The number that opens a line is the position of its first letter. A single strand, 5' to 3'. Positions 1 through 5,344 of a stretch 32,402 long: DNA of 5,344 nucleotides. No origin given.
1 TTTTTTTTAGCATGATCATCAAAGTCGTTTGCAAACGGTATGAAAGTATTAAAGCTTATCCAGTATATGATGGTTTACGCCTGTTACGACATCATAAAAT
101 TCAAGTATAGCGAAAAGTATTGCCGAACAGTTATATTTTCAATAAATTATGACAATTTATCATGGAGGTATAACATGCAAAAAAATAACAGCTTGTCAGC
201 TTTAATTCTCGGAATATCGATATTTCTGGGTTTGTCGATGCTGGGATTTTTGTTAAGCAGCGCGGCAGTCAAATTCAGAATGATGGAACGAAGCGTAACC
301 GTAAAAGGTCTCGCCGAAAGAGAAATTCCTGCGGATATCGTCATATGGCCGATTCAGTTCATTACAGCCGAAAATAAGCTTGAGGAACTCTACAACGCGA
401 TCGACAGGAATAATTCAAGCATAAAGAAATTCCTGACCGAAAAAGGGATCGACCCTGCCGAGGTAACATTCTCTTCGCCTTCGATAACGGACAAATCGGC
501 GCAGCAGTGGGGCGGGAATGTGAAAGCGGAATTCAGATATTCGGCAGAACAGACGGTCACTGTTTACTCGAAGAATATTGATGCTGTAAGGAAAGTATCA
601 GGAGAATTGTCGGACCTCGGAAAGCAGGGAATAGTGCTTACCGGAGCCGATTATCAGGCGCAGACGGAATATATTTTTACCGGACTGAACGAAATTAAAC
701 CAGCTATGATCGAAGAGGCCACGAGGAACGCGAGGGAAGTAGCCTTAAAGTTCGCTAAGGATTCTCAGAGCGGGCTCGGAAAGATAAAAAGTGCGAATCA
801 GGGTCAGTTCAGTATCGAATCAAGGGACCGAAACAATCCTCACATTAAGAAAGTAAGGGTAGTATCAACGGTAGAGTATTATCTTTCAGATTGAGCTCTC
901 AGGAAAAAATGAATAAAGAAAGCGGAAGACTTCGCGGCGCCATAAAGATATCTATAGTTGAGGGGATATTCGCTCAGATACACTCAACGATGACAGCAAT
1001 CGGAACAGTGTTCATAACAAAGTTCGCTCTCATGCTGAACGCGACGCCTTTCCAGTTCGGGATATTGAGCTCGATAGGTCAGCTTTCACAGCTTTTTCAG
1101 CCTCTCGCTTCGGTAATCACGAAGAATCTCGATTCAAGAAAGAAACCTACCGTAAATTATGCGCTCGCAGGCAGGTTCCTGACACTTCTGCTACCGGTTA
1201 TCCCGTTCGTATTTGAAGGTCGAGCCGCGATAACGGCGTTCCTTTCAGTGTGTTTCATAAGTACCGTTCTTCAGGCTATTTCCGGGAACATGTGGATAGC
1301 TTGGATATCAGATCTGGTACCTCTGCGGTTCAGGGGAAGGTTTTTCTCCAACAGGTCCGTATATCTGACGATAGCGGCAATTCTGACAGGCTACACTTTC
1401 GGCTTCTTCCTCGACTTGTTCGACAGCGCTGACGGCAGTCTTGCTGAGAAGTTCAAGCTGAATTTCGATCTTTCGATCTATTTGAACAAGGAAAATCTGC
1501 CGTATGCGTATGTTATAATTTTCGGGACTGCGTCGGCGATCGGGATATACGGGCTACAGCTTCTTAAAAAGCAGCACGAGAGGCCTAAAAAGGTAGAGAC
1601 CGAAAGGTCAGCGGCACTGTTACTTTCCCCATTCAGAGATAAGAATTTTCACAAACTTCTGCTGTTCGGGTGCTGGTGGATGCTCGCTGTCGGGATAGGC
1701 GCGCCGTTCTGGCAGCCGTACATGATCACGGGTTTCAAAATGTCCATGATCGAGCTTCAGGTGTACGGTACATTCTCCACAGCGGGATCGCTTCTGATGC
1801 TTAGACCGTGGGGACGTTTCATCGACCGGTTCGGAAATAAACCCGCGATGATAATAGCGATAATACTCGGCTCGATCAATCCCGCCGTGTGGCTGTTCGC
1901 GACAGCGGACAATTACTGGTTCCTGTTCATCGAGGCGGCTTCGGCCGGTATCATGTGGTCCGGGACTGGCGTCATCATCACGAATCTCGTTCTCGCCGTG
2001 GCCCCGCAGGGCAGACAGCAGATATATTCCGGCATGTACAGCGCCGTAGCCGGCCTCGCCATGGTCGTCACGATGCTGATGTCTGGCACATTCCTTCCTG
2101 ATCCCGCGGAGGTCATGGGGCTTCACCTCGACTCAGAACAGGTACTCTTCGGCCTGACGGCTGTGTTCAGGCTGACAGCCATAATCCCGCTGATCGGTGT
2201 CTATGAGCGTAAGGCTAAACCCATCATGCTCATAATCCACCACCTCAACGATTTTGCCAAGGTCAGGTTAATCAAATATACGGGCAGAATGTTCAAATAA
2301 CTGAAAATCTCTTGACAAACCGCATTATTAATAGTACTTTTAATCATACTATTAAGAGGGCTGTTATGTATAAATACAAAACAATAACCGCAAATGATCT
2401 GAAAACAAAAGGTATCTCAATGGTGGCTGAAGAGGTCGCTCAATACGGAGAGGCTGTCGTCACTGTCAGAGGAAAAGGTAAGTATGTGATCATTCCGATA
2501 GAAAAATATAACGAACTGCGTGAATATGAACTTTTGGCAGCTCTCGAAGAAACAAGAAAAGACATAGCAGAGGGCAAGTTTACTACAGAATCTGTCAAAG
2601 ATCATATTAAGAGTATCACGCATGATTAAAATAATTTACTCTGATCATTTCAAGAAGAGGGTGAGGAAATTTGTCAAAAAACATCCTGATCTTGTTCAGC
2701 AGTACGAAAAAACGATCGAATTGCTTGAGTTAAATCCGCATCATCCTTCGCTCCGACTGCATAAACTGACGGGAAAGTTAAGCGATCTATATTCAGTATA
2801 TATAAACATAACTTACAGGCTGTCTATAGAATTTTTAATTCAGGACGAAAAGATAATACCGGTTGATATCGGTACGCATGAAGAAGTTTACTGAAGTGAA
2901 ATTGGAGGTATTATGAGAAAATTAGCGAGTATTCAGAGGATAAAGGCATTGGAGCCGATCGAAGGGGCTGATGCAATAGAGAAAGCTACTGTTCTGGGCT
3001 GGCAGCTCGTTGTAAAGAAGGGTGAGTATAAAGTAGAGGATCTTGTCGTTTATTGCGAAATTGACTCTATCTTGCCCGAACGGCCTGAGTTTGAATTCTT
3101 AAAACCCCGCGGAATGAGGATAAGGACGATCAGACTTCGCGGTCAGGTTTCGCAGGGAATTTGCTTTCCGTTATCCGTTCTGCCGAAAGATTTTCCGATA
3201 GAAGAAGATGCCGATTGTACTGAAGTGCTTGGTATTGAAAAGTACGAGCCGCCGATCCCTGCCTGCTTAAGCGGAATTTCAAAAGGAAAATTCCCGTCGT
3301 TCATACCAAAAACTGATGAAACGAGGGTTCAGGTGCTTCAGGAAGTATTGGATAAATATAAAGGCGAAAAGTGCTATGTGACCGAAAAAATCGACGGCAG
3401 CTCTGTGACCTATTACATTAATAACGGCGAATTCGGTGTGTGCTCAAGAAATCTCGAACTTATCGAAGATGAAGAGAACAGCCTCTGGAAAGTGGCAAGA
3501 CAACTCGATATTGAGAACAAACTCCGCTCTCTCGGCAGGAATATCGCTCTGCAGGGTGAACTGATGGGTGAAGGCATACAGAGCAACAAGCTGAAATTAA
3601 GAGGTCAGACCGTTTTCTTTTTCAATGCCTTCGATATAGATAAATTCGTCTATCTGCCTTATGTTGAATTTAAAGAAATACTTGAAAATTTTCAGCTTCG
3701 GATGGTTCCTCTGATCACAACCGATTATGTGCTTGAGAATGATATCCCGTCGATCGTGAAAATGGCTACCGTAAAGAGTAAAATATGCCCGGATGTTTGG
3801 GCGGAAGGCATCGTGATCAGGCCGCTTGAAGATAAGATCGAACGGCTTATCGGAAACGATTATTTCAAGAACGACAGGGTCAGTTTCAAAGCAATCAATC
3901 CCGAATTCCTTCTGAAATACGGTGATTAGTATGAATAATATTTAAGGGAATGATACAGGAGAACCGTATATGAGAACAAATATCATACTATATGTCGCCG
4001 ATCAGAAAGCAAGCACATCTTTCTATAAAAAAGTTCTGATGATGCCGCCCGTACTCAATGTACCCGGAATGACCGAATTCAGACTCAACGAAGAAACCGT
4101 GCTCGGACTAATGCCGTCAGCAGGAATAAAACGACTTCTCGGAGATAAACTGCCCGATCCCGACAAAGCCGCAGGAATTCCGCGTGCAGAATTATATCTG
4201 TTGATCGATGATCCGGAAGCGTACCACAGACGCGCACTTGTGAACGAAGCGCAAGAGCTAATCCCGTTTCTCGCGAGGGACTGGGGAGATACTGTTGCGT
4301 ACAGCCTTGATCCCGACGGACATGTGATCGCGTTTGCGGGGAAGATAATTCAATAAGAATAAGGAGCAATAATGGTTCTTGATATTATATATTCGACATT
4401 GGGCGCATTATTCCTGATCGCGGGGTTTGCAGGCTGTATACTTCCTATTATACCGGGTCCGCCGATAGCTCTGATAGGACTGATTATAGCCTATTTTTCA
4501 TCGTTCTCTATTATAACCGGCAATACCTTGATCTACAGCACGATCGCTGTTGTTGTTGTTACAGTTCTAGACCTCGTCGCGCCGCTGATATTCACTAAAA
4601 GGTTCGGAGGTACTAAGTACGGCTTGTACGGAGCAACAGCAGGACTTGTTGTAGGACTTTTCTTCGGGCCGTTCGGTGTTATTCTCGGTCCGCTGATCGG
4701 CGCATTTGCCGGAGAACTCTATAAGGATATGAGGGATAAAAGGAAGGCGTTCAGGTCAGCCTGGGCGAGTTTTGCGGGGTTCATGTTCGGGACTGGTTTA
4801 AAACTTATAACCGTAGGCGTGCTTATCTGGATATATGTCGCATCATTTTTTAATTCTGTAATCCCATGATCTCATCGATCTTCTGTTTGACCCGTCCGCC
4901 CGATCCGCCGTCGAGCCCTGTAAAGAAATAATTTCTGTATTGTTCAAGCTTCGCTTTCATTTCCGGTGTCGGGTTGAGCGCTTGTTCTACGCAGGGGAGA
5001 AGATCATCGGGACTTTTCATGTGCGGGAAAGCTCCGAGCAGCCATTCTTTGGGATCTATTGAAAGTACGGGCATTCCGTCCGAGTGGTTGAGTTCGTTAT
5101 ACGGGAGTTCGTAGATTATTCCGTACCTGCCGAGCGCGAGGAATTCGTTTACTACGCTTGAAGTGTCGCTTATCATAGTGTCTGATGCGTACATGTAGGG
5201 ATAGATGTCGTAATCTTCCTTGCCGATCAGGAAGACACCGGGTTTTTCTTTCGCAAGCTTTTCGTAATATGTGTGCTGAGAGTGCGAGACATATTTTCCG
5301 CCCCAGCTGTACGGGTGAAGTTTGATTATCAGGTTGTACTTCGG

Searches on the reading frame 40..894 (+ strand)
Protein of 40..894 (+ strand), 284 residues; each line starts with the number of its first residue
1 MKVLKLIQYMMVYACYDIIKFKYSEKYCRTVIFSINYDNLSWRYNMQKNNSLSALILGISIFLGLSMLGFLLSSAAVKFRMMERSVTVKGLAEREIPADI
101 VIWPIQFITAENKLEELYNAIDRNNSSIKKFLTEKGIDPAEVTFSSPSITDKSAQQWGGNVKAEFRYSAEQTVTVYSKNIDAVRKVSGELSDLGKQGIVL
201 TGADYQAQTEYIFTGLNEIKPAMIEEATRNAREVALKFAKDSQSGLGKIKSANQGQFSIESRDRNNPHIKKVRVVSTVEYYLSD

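Call 8: search_protein_families(library=pfam, proteins=[window:40-894:+], max_evalue=0.001)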
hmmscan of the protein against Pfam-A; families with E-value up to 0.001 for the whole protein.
window:40-894:+ (284 aa): 1 family
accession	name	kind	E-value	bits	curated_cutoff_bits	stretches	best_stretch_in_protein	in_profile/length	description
PF04402.19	SIMPL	-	1.5e-18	68.3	25.2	1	86-259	1-165/205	Protein of unknown function (DUF541)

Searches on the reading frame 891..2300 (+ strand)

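Call 8: search_protein_families(library=pfam, proteins=[window:891-2300:+], max_evalue=0.001)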
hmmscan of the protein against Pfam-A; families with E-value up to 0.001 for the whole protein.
window:891-2300:+ (469 aa): 1 family
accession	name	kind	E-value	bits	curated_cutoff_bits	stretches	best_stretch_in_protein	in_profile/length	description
PF07690.21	MFS_1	-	8.9e-18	64.7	33.4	2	266-429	11-163/347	Major Facilitator Superfamily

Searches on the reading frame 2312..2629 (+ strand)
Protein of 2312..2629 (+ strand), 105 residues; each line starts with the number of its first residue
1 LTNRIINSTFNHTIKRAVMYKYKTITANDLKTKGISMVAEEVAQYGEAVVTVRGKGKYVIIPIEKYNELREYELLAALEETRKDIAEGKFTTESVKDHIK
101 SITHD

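Call 8: search_protein_families(library=pfam, proteins=[window:2312-2629:+], max_evalue=0.001)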
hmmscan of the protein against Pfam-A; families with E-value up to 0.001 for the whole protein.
window:2312-2629:+ (105 aa): 1 family
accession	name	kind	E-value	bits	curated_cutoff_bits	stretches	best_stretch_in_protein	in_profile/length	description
PF02604.26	PhdYeFM_antitox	-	7.3e-07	29.3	29.8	1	23-88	2-67/74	Antitoxin Phd_YefM, type II toxin-antitoxin system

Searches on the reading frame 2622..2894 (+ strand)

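Call 8: search_protein_families(library=pfam, proteins=[window:2622-2894:+], max_evalue=0.001)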
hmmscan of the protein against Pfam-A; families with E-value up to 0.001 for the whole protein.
window:2622-2894:+ (90 aa): 1 family
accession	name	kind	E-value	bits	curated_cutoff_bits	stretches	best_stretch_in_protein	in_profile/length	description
PF15738.11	YafQ_toxin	-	6.2e-06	26.8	30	1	3-89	2-86/88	Bacterial toxin of type II toxin-antitoxin system, YafQ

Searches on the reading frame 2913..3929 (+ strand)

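Call 8: search_protein_families(library=pfam, proteins=[window:2913-3929:+], max_evalue=0.001)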
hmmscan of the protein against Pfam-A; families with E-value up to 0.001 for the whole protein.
window:2913-3929:+ (338 aa): 3 families
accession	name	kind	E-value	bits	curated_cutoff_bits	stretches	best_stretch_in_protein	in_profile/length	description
PF21189.3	PHA02142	-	7.6e-37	126.1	27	1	4-87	1-92/92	PHA02142 OB-fold domain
PF09414.15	RNA_ligase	-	2.5e-24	86.8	27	1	153-327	2-170/171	RNA ligase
PF01068.26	DNA_ligase_A_M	-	0.00029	21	26.2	1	140-219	8-82/204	ATP dependent DNA ligase domain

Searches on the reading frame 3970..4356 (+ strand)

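Call 8: search_protein_families(library=pfam, proteins=[window:3970-4356:+], max_evalue=0.001)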
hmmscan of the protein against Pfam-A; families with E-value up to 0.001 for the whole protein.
window:3970-4356:+ (128 aa): 2 families
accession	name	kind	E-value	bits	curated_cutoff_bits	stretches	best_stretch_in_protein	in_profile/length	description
PF12681.13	Glyoxalase_2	-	2.2e-06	28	30.1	1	4-121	3-112/118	Glyoxalase-like domain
PF00903.31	Glyoxalase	-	5.5e-05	24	20.6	1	5-122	5-121/121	Glyoxalase/Bleomycin resistance protein/Dioxygenase superfamily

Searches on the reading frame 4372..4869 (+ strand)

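Call 8: search_protein_families(library=pfam, proteins=[window:4372-4869:+], max_evalue=0.001)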
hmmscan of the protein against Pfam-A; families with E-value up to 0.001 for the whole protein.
window:4372-4869:+ (165 aa): 2 families
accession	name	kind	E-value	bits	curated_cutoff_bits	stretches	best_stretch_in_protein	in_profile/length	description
PF04306.18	DUF456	-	3.1e-32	112.2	29.4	1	23-157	1-137/139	Protein of unknown function (DUF456)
PF13488.11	Gly-zipper_Omp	-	0.00039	20.7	25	0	85-123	4-44/46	Glycine zipper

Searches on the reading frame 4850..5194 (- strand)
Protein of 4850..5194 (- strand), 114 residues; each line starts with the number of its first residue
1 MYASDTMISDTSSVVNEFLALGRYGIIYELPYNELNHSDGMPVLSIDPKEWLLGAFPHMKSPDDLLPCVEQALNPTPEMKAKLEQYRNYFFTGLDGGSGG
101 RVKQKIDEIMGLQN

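Call 8: search_protein_families(library=pfam, proteins=[window:4850-5194:-], max_evalue=0.001)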
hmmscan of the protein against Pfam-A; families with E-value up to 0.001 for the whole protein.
window:4850-5194:- (114 aa): 1 family
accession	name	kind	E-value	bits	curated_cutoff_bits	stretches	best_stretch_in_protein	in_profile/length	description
PF04464.20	Glyphos_transf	-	1.6e-05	24.5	22.1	1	2-106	266-365/367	CDP-Glycerol:Poly(glycerophosphate) glycerophosphotransferase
